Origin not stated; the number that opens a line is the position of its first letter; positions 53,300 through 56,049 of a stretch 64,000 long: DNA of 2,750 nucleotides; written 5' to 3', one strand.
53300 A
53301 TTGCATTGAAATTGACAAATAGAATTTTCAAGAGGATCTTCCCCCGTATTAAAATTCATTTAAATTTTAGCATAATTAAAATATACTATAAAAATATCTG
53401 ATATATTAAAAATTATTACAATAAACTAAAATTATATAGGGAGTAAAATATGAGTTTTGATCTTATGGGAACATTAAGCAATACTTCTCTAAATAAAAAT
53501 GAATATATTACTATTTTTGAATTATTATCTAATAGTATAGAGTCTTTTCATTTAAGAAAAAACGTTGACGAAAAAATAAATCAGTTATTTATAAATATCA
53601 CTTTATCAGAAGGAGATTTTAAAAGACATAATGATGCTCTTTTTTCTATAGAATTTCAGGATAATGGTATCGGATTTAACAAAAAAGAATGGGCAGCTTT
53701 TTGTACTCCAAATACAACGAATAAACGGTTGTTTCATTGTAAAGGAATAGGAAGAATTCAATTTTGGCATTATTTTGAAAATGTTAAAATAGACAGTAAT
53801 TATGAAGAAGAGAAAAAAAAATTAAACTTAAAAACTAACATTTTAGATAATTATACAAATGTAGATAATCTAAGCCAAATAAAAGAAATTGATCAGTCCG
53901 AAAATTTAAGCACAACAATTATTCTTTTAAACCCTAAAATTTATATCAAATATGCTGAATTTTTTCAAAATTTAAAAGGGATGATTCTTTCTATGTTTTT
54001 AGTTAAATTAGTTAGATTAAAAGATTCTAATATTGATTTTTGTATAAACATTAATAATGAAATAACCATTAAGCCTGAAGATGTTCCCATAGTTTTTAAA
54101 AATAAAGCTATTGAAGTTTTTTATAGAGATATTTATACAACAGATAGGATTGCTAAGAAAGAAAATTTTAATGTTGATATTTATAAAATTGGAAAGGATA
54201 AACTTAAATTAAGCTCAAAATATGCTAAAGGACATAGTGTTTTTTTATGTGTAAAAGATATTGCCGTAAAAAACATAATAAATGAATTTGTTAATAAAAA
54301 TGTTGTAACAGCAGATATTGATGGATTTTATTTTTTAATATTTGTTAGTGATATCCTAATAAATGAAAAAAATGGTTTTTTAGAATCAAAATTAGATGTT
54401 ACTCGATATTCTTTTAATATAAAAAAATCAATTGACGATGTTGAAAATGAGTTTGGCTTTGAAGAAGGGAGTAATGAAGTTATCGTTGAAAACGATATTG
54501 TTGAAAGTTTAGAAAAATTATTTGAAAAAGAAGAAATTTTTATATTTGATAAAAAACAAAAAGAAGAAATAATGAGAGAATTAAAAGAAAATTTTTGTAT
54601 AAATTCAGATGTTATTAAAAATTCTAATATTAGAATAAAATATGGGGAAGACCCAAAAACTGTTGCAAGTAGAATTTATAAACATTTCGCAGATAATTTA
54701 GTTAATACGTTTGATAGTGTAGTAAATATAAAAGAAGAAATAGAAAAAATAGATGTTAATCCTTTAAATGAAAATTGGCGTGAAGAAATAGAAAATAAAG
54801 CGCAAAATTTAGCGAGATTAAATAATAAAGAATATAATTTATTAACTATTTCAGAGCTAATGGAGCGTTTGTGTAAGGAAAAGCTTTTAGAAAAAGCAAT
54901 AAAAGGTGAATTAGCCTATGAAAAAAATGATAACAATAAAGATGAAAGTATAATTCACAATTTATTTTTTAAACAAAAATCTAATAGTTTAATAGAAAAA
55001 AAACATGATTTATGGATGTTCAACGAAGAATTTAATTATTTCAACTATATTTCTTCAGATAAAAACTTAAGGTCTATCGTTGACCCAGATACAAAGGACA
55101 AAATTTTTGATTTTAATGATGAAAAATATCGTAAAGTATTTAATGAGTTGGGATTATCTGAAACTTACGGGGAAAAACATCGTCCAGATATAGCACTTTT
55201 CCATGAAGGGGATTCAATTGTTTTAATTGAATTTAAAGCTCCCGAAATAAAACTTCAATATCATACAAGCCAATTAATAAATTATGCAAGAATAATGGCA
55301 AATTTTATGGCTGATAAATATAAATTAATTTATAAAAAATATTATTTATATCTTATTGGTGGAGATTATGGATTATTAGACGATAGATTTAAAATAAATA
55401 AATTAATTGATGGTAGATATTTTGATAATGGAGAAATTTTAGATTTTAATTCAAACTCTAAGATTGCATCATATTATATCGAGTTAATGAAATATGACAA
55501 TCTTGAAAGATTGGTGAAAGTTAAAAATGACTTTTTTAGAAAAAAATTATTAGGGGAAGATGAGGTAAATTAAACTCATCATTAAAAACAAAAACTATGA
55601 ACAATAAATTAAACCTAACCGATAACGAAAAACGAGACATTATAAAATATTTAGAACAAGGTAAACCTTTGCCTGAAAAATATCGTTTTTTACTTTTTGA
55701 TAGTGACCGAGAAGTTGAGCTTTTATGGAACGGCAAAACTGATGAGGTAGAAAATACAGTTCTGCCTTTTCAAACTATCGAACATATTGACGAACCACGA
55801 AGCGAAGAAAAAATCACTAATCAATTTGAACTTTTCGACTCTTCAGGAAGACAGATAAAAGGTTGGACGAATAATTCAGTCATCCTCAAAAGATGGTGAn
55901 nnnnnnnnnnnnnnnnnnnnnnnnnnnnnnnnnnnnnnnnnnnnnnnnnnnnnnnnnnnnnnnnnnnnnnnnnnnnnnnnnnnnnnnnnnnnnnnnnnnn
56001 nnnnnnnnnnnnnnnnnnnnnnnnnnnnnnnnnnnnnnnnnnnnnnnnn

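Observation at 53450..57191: GHKL-ATPase / PD-(D/E)XK nuclease gene followed by a Mod-like methylase that has lost its catalytic core, and a 57-aa gene stub: decayed MORC-type restriction-like locus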

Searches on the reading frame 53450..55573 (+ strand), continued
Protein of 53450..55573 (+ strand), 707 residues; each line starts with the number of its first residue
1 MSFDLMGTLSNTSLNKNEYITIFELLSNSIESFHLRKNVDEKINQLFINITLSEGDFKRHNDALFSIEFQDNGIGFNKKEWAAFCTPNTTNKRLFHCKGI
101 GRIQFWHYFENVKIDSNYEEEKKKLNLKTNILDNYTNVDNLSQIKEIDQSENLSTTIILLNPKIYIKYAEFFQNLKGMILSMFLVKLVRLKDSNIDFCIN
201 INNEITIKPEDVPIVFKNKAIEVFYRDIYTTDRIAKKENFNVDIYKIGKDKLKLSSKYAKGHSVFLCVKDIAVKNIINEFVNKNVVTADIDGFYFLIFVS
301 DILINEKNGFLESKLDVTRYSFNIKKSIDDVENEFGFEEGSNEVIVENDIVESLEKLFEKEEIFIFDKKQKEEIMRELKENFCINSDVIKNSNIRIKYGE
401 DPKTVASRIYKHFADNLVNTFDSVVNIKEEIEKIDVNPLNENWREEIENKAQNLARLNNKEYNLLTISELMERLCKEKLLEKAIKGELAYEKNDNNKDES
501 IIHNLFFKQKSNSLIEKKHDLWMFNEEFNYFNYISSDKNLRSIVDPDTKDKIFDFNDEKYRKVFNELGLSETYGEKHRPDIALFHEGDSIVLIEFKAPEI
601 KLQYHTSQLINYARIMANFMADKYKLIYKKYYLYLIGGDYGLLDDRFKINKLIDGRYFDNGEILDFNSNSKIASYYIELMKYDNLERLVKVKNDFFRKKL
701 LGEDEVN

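Call 99: search_protein_families(library=pfam, proteins=[L080:7122-10298:+, L148:7113-10355:+, L124:7001-9415:+, L136:6017-8386:+, L076:8076-11276:+, L152:1405-4830:+, L101:1459-4611:+, L133:1722-4667:+, L108:1033-4032:+], max_evalue=1e-8)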
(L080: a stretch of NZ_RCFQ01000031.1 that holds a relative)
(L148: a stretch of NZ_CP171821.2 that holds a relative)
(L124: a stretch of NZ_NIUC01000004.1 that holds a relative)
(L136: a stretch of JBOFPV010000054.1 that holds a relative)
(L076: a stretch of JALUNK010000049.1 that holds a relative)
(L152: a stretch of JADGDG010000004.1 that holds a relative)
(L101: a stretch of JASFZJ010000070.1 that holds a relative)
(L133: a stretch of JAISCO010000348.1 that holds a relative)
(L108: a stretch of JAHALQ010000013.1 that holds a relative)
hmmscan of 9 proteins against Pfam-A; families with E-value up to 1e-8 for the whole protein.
L080:7122-10298:+ (1059 aa): 5 families
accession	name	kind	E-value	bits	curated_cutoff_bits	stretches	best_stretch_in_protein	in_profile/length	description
PF11867.13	T1RH-like_C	-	2.7e-115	385.7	26.8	1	729-1054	1-328/329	Type I restriction enzyme HindI endonuclease subunit-like, C-terminal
PF18766.7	SWI2_SNF2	-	1.6e-75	254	26.7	1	277-537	1-212/221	SWI2/SNF2 ATPase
PF04313.20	HSDR_N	-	8.3e-51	173.1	25.1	1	4-208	2-195/198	Type I restriction enzyme R protein N terminus (HSDR_N)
PF22679.2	T1R_D3-like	-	1.5e-21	77.9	27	1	640-712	82-156/158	Type I restriction enzyme subunit R domain 3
PF04851.21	ResIII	-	2.5e-17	63.7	22.5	1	289-478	15-163/164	Type III restriction enzyme, res subunit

L148:7113-10355:+ (1081 aa): 5 families
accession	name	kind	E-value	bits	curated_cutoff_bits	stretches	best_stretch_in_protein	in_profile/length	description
PF11867.13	T1RH-like_C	-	1.2e-94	317.8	26.8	1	743-1077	2-328/329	Type I restriction enzyme HindI endonuclease subunit-like, C-terminal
PF18766.7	SWI2_SNF2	-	8.8e-56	189.5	26.7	1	293-530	2-211/221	SWI2/SNF2 ATPase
PF04313.20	HSDR_N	-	1e-32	114.1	25.1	1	3-229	2-194/198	Type I restriction enzyme R protein N terminus (HSDR_N)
PF22679.2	T1R_D3-like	-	1.7e-23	84.2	27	1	583-727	3-156/158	Type I restriction enzyme subunit R domain 3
PF04851.21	ResIII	-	5.4e-16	59.4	22.5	1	287-476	2-163/164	Type III restriction enzyme, res subunit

L124:7001-9415:+ (805 aa): 4 families
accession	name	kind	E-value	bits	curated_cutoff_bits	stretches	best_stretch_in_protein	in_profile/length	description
PF04851.21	ResIII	-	2.3e-37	128.9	22.5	1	159-341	3-164/164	Type III restriction enzyme, res subunit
PF08463.15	EcoEI_R_C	-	1.5e-23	84.1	24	1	643-800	1-163/163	EcoEI R protein C-terminal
PF18766.7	SWI2_SNF2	-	3.9e-19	69.6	26.7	1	163-394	1-210/221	SWI2/SNF2 ATPase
PF00270.35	DEAD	-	6.6e-11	42.7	26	1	164-342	4-162/167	DEAD/DEAH box helicase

L136:6017-8386:+ (790 aa): 4 families
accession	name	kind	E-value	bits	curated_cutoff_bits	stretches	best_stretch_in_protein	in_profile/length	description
PF04851.21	ResIII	-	6.1e-40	137.2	22.5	1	150-319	2-164/164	Type III restriction enzyme, res subunit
PF18766.7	SWI2_SNF2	-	5.5e-21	75.7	26.7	1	155-354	1-192/221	SWI2/SNF2 ATPase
PF08463.15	EcoEI_R_C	-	8.6e-21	75.2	24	1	635-787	6-163/163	EcoEI R protein C-terminal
PF00270.35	DEAD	-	9e-13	48.7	26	1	156-320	4-162/167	DEAD/DEAH box helicase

L076:8076-11276:+ (1067 aa): 5 families
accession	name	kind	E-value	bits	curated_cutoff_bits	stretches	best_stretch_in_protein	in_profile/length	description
PF11867.13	T1RH-like_C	-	6.4e-115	384.5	26.8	1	733-1060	1-327/329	Type I restriction enzyme HindI endonuclease subunit-like, C-terminal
PF18766.7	SWI2_SNF2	-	3.9e-76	256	26.7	1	281-546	1-217/221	SWI2/SNF2 ATPase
PF04313.20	HSDR_N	-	3.3e-52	177.7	25.1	1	8-212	2-195/198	Type I restriction enzyme R protein N terminus (HSDR_N)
PF22679.2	T1R_D3-like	-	1.6e-21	77.8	27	1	642-716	80-156/158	Type I restriction enzyme subunit R domain 3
PF04851.21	ResIII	-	1.3e-17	64.6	22.5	1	322-482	21-163/164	Type III restriction enzyme, res subunit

L152:1405-4830:+ (1142 aa): 4 families
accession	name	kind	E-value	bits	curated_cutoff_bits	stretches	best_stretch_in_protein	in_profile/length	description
PF04851.21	ResIII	-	4.2e-36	124.8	22.5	1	360-517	2-163/164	Type III restriction enzyme, res subunit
PF08463.15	EcoEI_R_C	-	6.3e-22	78.8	24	1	983-1133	1-161/163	EcoEI R protein C-terminal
PF18766.7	SWI2_SNF2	-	8.7e-19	68.5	26.7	1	365-571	1-203/221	SWI2/SNF2 ATPase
PF00270.35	DEAD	-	1.2e-10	41.9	26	1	381-520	13-164/167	DEAD/DEAH box helicase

L101:1459-4611:+ (1051 aa): 3 families
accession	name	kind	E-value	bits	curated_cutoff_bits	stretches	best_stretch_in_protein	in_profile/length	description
PF18135.7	Type_ISP_C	-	1.3e-63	215.6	25.9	1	766-1043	73-340/342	Type ISP C-terminal specificity domain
PF02384.22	N6_Mtase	-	8.8e-13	48.7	20.4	0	421-626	41-203/311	N-6 DNA Methylase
PF20473.4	MmeI_Mtase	-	4.6e-10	39.5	27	0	414-623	7-214/259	MmeI, DNA-methyltransferase domain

L133:1722-4667:+ (982 aa): 2 families
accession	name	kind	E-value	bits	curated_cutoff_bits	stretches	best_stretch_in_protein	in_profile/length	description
PF18135.7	Type_ISP_C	-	1.1e-61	209.3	25.9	1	690-958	1-255/342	Type ISP C-terminal specificity domain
PF02384.22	N6_Mtase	-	3.4e-09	36.9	20.4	0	298-528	7-162/311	N-6 DNA Methylase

L108:1033-4032:+ (1000 aa): 3 families
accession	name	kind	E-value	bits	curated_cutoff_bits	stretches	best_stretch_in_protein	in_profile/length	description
PF18135.7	Type_ISP_C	-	2.5e-70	237.7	25.9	1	718-991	67-340/342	Type ISP C-terminal specificity domain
PF02384.22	N6_Mtase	-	9.7e-14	51.8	20.4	0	375-582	41-202/311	N-6 DNA Methylase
PF20473.4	MmeI_Mtase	-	4e-10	39.7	27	1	372-576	11-210/259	MmeI, DNA-methyltransferase domain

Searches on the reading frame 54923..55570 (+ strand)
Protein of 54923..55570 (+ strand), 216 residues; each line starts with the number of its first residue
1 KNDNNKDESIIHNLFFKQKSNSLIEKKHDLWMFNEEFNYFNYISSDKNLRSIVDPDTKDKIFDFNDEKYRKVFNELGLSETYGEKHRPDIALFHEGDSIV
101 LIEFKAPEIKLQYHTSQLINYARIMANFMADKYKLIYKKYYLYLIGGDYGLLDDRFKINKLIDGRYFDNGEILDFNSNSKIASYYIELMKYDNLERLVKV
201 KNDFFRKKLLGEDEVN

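Call 85: find_homologous_proteins(query=A6, max_evalue=0.001)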
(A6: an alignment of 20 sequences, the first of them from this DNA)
Query A6 (20 sequences) (216 aa, profile of the alignment): 101 proteins with E <= 0.001 among 2149 candidates.
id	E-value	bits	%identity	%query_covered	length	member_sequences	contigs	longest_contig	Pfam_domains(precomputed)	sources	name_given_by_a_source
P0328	3.4e-75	270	31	96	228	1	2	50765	PF04313.21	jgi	jgi:hypothetical protein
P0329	4.4e-74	267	32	95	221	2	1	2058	-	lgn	-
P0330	2.6e-73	264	35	97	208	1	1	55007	-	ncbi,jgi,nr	ncbi:MAG: hypothetical protein B6I24_05095 [Bacteroidetes bacterium 4572_128]|nr:MAG: hypothetical p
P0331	1.0e-72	262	33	95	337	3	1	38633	-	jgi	-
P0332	3.1e-72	261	32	95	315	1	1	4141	-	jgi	jgi:hypothetical protein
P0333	4.9e-72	260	32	97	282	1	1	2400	-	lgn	-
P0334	3.0e-71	257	30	97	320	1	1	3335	-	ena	-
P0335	1.5e-70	255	32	96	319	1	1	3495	-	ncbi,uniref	ncbi:type I restriction endonuclease, partial [Flavobacterium sp.]|uniref:type I restriction endonuc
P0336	3.5e-70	254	33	97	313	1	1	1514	-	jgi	jgi:hypothetical protein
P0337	8.1e-70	253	29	94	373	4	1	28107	-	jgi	jgi:hypothetical protein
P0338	1.1e-69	252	32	97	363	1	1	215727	-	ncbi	-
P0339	1.1e-69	252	33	94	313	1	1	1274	-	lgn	-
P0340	1.2e-69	252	30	97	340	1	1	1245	-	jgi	jgi:hypothetical protein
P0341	2.4e-69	251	30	94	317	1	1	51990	-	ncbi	-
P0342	6.3e-69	250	29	97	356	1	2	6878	-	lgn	-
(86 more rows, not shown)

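Call 86: search_solved_structures(query=A6, max_evalue=10, show_alignments=2)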
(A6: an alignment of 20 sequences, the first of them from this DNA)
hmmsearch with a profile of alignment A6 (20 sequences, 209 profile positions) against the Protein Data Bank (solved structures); distinct sequences matched with E-value up to 10: 7.
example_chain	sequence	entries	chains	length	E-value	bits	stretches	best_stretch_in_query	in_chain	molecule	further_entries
4bec_A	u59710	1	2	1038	0.017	18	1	42-138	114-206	TYPE I RESTRICTION ENZYME HSDR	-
4beb_A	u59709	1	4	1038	0.018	18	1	42-144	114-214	TYPE I RESTRICTION ENZYME HSDR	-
4be7_B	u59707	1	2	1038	0.018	18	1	42-138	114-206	TYPE I RESTRICTION ENZYME ECOR124II R PROTEIN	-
2w00_A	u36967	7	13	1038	0.019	17.9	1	42-140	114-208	HSDR | Type I restriction enzyme R Protein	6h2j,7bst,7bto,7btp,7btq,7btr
6hr7_A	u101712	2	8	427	0.024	17.6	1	54-139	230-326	HMG-CoA reductase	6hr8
2vld_A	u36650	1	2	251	0.049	16.6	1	75-119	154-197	Endonuclease NucS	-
6ppn_D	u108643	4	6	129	1.4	11.8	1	83-149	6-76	Probable U6 snRNA-associated Sm-like protein LSm4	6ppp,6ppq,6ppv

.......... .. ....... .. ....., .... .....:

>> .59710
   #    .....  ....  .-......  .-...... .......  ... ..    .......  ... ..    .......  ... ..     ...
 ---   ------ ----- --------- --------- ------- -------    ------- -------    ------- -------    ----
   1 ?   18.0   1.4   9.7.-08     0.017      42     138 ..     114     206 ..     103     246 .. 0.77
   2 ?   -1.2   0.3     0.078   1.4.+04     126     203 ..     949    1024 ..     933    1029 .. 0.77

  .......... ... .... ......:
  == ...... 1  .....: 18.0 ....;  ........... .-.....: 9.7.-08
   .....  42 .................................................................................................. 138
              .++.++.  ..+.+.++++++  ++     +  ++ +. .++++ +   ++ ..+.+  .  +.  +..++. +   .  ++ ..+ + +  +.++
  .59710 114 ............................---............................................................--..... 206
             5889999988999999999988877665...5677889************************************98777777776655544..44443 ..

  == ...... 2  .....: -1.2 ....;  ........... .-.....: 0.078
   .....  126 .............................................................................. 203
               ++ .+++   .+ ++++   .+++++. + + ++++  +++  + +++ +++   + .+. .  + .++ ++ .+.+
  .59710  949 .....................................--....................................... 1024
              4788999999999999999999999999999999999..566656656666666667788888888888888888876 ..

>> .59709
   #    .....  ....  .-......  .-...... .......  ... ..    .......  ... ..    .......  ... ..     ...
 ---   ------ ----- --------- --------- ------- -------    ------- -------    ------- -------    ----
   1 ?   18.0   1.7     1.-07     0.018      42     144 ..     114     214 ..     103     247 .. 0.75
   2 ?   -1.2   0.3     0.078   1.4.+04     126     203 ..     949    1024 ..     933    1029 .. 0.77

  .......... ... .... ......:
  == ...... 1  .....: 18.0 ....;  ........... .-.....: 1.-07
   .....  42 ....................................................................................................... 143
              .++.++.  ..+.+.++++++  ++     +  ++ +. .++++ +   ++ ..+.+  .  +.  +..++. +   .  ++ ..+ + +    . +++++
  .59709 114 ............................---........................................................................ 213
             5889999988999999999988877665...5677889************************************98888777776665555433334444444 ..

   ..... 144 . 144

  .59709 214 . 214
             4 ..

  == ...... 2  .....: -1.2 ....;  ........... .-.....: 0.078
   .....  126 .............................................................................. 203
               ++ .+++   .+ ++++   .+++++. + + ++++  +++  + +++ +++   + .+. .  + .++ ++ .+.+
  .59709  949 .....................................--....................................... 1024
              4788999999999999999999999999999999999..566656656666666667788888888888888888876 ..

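Call 98: search_protein_families(library=pfam, alignment_id=A6, max_evalue=5)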
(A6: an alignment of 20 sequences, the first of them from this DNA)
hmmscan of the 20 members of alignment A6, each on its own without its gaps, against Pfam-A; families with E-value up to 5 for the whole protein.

A. member 1, seq(216 aa): 2 families
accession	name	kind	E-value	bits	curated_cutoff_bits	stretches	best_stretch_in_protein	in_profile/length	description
PF04313.20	HSDR_N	-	1.3e-05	25.6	25.1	1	71-124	98-178/198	Type I restriction enzyme R protein N terminus (HSDR_N)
PF13366.12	PDDEXK_3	-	0.083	13.7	22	1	82-125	57-96/117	PD-(D/E)XK nuclease superfamily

B. families by the number of members that match (of 20 scanned): 19 families
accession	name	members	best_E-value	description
PF04313.20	HSDR_N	15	1.1e-07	Type I restriction enzyme R protein N terminus (HSDR_N)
PF13588.12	HSDR_N_2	8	6.2e-05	Type I restriction enzyme R protein N terminus (HSDR_N)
PF08774.17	VRR_NUC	7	0.00064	VRR-NUC domain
PF14281.12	PDDEXK_4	3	0.016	PD-(D/E)XK nuclease superfamily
PF14082.12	SduA_C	2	0.0027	Shedu protein SduA, C-terminal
PF08378.17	NERD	2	0.026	Nuclease-related domain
PF13366.12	PDDEXK_3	2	0.049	PD-(D/E)XK nuclease superfamily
PF01646.22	Herpes_UL24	1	0.014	Herpes virus proteins UL24 and UL76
PF06319.18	MmcB-like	1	0.016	DNA repair protein MmcB-like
PF11969.13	DcpS_C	1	0.022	Scavenger mRNA decapping enzyme C-term binding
PF16511.11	FERM_f0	1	0.038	N-terminal or F0 domain of Talin-head FERM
PF15518.12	L_protein_N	1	0.039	L protein N-terminus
PF16227.11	DUF4886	1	0.05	Domain of unknown function (DUF4886)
PF20713.2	DUF6826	1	0.084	Domain of unknown function (DUF6826)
PF10553.14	MSV199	1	0.16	MSV199 domain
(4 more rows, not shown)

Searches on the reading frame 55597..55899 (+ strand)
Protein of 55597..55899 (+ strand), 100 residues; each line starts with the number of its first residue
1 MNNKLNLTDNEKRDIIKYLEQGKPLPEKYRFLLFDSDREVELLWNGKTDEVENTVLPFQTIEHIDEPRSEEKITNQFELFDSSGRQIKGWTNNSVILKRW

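Call 5: search_protein_families(library=pfam, proteins=[window:55597-55899:+], max_evalue=0.1)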
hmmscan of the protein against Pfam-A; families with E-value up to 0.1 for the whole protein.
window:55597-55899:+ (100 aa): 2 families
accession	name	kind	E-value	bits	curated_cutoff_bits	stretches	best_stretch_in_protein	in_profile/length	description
PF19127.6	Choline_bind_3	-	0.01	16.2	27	1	71-91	5-25/47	Choline-binding repeat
PF04218.19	CENP-B_N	-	0.044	13.9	21.2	0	6-23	6-23/53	CENP-B N-terminal DNA-binding domain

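Call 6: search_protein_families(library=padloc, proteins=[window:55597-55899:+], max_evalue=0.1)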
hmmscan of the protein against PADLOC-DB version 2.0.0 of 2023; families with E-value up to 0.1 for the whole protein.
window:55597-55899:+ (100 aa): 0 families

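Call 8: search_protein_families(library=phrogs, proteins=[window:55597-55899:+], max_evalue=0.01)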
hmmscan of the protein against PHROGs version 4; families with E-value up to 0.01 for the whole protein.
window:55597-55899:+ (100 aa): 0 families

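Call 10: search_protein_families(library=ncbifam, proteins=[window:55597-55899:+], max_evalue=0.1)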
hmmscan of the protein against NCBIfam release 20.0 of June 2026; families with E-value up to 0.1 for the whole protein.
window:55597-55899:+ (100 aa): 0 families
